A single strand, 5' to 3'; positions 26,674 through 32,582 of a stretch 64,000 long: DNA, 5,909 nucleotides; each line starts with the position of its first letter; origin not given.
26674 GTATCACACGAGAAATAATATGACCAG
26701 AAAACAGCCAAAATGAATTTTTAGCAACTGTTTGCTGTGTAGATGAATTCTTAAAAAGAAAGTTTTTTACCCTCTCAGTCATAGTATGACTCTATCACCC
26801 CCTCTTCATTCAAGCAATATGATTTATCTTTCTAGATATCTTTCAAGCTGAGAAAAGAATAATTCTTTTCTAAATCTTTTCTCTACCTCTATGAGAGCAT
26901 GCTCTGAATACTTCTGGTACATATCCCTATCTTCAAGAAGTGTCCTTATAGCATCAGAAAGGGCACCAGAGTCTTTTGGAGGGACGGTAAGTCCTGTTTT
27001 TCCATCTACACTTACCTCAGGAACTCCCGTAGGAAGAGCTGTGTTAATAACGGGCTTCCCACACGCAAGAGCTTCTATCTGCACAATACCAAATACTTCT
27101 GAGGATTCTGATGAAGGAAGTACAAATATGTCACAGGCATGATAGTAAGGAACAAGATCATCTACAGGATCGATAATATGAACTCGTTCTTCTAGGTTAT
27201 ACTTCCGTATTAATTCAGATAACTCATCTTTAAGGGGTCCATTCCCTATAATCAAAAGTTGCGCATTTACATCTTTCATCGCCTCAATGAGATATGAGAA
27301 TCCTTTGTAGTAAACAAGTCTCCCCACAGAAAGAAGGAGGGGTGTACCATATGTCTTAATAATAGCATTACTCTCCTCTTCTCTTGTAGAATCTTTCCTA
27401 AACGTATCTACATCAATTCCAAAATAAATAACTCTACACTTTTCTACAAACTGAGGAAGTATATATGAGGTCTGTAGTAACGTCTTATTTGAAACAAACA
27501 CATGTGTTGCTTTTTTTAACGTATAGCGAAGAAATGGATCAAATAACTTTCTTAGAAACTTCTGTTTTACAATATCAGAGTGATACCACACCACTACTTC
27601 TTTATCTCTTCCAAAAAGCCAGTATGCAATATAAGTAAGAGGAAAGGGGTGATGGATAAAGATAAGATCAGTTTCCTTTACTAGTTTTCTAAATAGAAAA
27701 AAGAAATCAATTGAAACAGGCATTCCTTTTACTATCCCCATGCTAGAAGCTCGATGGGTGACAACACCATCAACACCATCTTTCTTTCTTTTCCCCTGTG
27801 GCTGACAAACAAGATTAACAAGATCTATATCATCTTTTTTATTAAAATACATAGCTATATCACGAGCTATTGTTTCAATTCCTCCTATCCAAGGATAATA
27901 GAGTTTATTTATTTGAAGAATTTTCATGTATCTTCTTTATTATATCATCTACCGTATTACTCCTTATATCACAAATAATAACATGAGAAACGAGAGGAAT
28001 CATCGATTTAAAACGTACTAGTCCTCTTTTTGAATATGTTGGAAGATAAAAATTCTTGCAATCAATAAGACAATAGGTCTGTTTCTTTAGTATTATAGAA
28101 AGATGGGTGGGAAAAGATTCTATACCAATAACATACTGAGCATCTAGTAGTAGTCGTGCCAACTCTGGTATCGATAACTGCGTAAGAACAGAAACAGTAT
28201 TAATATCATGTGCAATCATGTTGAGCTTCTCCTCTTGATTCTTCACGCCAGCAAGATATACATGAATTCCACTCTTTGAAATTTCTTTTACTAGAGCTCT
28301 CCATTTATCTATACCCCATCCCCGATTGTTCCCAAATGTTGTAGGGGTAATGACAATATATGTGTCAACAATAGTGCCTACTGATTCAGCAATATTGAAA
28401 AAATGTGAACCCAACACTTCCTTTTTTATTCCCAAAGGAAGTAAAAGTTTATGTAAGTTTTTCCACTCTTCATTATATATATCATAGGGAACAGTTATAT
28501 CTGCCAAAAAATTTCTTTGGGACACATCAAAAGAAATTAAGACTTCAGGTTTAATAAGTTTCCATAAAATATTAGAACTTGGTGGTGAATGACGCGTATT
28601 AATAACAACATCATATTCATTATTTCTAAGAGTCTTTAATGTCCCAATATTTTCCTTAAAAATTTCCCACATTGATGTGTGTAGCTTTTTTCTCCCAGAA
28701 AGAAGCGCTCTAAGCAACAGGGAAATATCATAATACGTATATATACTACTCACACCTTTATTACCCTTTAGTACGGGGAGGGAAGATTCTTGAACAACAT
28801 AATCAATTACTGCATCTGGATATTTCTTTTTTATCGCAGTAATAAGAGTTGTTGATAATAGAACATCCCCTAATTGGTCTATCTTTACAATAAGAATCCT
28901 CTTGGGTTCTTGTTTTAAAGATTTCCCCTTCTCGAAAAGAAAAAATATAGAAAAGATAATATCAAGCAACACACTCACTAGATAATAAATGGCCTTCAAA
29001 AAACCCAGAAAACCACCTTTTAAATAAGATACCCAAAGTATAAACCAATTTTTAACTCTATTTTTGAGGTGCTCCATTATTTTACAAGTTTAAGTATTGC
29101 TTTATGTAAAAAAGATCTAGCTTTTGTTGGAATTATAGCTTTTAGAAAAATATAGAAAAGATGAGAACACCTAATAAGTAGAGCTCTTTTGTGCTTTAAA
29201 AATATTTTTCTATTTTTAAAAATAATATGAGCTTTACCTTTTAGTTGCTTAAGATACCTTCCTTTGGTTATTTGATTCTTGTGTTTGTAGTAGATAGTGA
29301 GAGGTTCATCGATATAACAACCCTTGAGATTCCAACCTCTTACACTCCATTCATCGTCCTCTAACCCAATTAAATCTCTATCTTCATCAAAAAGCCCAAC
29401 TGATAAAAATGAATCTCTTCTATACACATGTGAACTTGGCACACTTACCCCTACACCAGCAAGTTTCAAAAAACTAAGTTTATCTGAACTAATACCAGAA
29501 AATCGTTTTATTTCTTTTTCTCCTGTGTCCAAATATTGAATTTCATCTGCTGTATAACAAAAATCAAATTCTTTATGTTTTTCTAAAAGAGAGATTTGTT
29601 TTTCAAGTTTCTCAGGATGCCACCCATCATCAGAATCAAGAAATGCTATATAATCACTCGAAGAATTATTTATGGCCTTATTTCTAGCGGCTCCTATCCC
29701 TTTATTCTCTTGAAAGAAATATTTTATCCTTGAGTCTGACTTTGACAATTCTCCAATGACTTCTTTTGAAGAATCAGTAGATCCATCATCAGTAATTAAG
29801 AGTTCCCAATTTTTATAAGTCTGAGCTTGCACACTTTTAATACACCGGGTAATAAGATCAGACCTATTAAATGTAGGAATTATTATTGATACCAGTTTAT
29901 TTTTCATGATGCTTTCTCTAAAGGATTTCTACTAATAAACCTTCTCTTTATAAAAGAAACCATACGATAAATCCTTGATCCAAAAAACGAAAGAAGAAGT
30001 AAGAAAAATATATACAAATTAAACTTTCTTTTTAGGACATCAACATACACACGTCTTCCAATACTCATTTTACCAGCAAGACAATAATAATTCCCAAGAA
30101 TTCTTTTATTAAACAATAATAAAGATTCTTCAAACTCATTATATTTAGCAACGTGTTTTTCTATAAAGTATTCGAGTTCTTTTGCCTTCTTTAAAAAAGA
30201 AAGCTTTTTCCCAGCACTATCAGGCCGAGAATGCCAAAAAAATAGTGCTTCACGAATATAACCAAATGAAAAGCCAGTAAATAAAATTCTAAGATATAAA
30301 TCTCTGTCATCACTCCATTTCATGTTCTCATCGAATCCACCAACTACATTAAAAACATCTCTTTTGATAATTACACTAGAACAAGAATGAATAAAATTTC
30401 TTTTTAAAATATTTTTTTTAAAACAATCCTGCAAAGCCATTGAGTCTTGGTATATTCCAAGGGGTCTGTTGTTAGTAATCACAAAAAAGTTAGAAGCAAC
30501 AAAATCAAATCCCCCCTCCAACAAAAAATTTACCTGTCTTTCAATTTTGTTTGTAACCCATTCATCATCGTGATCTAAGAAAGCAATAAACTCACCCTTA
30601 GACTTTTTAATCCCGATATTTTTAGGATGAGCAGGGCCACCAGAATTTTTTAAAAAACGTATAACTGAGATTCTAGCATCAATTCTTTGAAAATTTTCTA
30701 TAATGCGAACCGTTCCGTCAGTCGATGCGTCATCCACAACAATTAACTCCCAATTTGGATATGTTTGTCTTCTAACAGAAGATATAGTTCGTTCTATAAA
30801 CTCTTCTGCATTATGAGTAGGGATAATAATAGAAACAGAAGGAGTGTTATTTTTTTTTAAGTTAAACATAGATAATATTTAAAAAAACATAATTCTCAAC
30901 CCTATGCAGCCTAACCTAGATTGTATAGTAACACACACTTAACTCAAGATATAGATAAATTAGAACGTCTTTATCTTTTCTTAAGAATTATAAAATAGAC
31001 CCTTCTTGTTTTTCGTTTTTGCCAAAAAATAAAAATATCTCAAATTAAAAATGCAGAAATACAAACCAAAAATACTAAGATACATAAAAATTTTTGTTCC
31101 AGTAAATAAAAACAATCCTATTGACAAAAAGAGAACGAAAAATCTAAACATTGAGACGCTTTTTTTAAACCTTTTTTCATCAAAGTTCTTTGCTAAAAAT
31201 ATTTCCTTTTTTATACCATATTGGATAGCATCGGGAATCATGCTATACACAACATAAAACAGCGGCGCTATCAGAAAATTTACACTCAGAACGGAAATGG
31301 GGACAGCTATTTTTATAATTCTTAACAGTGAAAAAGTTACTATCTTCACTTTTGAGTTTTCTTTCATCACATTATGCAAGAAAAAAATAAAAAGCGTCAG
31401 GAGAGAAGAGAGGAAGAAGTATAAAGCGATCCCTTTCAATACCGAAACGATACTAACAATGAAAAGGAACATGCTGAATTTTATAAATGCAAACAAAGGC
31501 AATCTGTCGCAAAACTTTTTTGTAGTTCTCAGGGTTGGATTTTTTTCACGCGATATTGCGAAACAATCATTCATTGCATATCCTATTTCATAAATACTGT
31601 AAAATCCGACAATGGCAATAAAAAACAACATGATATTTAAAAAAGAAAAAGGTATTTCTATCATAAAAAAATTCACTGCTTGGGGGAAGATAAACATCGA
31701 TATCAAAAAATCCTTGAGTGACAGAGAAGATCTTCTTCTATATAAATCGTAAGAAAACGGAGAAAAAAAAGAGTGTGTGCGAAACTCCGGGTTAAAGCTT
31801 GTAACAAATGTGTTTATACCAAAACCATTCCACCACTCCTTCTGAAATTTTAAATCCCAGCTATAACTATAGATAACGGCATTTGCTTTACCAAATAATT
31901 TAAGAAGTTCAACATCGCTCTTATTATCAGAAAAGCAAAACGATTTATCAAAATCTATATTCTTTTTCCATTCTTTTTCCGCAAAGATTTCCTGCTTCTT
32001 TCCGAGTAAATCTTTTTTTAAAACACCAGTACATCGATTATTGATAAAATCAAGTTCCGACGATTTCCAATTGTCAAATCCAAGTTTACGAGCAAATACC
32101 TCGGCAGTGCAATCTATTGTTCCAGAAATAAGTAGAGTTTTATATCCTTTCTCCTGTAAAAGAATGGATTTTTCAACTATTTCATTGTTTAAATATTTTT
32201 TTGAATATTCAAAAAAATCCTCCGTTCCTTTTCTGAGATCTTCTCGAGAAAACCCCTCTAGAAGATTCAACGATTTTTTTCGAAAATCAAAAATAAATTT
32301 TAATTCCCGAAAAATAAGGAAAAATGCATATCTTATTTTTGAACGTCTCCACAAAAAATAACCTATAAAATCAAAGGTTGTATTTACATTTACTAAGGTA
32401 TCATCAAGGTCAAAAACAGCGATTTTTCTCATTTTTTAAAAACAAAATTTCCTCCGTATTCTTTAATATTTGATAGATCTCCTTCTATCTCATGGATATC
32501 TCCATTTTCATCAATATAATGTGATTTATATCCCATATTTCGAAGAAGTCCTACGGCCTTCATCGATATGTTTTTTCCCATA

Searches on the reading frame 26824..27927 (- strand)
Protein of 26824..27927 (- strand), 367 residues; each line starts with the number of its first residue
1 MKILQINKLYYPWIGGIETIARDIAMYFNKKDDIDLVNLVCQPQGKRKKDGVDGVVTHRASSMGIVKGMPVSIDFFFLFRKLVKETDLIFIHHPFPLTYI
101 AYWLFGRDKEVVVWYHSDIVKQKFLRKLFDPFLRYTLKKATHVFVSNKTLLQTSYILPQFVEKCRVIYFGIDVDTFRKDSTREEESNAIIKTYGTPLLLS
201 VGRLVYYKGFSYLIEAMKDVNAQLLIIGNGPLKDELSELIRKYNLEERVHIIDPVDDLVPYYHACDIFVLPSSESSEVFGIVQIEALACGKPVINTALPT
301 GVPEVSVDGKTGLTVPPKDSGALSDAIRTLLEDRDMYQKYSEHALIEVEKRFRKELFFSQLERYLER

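Call 74: search_protein_families(library=pfam, proteins=[window:26824-27927:-], max_evalue=0.00001)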
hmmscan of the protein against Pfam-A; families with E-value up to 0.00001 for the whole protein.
window:26824-27927:- (367 aa): 3 families
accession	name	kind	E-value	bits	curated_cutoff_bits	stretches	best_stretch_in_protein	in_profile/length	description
PF00534.26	Glycos_transf_1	-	1.9e-42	145.1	26.4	1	183-344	3-169/172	Glycosyl transferases group 1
PF13692.12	Glyco_trans_1_4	-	8.5e-36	123.8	27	1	196-333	2-142/142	Glycosyl transferases group 1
PF13439.12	Glyco_transf_4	-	3.9e-13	50.2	28.5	1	14-174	1-169/170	Glycosyltransferase Family 4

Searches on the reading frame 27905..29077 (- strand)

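Call 74: search_protein_families(library=pfam, proteins=[window:27905-29077:-], max_evalue=0.00001)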
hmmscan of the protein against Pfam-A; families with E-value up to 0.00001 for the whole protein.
window:27905-29077:- (390 aa): 1 family
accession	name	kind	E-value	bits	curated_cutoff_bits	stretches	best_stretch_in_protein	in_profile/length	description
PF01075.23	Glyco_transf_9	-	1.9e-16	60.6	22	1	148-333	6-204/247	Glycosyltransferase family 9 (heptosyltransferase)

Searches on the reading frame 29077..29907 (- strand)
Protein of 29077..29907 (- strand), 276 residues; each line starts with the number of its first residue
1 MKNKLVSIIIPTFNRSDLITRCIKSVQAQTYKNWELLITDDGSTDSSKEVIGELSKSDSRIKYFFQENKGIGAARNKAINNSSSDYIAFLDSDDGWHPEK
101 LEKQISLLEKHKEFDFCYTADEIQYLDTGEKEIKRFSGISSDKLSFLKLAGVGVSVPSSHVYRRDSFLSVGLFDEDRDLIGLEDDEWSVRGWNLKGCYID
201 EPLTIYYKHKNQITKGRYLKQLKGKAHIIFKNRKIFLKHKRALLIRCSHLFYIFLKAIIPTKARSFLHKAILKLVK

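Call 74: search_protein_families(library=pfam, proteins=[window:29077-29907:-], max_evalue=0.00001)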
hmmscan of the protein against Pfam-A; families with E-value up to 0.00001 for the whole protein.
window:29077-29907:- (276 aa): 3 families
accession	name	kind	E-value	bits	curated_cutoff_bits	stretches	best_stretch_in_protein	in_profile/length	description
PF00535.33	Glycos_transf_2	-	8.8e-41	140.1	23.3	1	7-167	1-164/168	Glycosyl transferase family 2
PF10111.15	Glyco_tranf_2_2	-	1.6e-13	51.2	27.3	1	7-184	1-192/276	Glycosyltransferase like family 2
PF13641.12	Glyco_tranf_2_3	-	1.2e-11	45.5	27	1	6-129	3-131/230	Glycosyltransferase like family 2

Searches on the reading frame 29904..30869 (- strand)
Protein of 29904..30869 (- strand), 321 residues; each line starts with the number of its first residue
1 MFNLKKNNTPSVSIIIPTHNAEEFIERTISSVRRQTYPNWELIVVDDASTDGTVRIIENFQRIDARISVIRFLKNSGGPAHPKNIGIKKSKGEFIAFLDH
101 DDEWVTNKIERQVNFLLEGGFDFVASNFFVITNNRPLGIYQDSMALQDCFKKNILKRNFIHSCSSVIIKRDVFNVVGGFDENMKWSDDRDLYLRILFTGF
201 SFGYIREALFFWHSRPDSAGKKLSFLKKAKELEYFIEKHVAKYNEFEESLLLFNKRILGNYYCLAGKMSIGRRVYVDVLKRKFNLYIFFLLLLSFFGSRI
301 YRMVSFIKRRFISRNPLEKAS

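Call 74: search_protein_families(library=pfam, proteins=[window:29904-30869:-], max_evalue=0.00001)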
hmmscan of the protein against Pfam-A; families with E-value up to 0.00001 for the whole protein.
window:29904-30869:- (321 aa): 3 families
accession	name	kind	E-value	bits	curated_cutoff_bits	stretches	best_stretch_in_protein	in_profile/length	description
PF00535.33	Glycos_transf_2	-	1e-37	130.1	23.3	1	13-150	1-141/168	Glycosyl transferase family 2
PF10111.15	Glyco_tranf_2_2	-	7.9e-22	78.5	27.3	2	13-114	1-104/276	Glycosyltransferase like family 2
PF13641.12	Glyco_tranf_2_3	-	3.3e-12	47.3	27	1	10-218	1-216/230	Glycosyltransferase like family 2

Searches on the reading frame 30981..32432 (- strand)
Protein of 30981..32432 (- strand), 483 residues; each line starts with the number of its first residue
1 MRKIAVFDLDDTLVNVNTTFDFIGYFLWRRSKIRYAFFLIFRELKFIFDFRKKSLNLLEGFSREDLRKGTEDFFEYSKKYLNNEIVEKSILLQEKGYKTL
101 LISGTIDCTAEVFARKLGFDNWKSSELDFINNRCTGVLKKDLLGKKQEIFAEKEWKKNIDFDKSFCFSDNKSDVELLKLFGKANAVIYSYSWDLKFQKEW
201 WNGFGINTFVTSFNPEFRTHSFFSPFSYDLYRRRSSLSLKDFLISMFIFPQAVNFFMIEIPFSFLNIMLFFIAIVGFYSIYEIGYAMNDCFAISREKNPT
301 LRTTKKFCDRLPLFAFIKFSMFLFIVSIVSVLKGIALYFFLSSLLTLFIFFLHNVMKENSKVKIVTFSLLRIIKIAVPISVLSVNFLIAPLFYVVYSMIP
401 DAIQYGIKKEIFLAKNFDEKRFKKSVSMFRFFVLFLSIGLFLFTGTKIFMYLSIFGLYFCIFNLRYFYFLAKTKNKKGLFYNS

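Call 74: search_protein_families(library=pfam, proteins=[window:30981-32432:-], max_evalue=0.00001)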
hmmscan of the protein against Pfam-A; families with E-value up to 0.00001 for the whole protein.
window:30981-32432:- (483 aa): 1 family
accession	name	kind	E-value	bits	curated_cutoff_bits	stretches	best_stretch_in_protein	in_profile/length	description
PF12710.13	HAD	-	3.4e-18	67.2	27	1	5-178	1-189/189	haloacid dehalogenase-like hydrolase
